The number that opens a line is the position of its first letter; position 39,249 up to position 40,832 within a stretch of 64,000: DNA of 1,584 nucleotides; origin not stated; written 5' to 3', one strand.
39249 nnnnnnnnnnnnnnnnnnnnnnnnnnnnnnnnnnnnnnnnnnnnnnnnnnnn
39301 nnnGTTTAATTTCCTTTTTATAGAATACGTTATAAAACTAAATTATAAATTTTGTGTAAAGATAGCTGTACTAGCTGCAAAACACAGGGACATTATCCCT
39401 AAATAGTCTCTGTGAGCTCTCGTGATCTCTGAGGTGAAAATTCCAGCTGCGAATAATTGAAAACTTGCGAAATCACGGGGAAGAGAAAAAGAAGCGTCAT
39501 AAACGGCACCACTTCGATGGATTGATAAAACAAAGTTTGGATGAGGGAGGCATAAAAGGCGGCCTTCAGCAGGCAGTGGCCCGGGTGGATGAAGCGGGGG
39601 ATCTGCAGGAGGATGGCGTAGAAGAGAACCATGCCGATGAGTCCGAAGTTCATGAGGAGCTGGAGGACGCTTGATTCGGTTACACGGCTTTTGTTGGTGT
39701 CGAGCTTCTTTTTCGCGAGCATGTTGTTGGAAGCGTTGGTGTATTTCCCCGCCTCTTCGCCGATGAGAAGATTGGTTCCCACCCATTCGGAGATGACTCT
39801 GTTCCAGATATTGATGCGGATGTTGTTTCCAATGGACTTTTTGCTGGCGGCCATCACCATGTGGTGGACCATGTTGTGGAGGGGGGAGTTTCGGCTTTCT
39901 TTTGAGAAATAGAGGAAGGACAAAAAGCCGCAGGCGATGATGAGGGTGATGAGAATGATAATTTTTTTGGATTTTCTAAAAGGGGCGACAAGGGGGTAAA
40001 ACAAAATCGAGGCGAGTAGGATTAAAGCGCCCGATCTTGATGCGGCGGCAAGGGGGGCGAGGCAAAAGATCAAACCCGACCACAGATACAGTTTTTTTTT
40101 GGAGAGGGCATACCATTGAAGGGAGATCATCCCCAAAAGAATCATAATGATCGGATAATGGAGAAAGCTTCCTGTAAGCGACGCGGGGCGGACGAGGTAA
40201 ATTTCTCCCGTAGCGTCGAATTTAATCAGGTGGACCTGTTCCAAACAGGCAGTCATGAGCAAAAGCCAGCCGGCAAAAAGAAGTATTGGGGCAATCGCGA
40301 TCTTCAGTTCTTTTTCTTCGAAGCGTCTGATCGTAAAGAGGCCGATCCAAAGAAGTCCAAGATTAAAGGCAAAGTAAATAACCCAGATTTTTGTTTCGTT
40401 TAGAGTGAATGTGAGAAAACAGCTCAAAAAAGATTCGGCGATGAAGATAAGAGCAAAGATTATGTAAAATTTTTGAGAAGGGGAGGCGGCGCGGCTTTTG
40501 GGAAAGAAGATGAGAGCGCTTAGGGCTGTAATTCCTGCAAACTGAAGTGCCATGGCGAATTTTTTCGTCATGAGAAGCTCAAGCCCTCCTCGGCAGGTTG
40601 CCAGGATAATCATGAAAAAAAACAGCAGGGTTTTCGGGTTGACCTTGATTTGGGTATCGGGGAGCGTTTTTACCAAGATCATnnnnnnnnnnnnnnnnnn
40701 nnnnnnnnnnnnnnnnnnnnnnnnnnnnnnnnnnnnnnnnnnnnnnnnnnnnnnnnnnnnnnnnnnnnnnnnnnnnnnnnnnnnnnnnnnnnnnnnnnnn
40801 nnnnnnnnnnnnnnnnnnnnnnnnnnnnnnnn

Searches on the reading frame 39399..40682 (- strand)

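Call 81: search_protein_families(library=pfam, proteins=[window:39399-40682:-], max_evalue=0.001)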
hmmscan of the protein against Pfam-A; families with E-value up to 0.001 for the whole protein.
window:39399-40682:- (427 aa): 1 family
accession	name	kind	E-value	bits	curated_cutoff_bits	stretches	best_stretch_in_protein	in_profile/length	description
PF04932.20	Wzy_C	-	2.9e-12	47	31.7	1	204-355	4-149/149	O-Antigen ligase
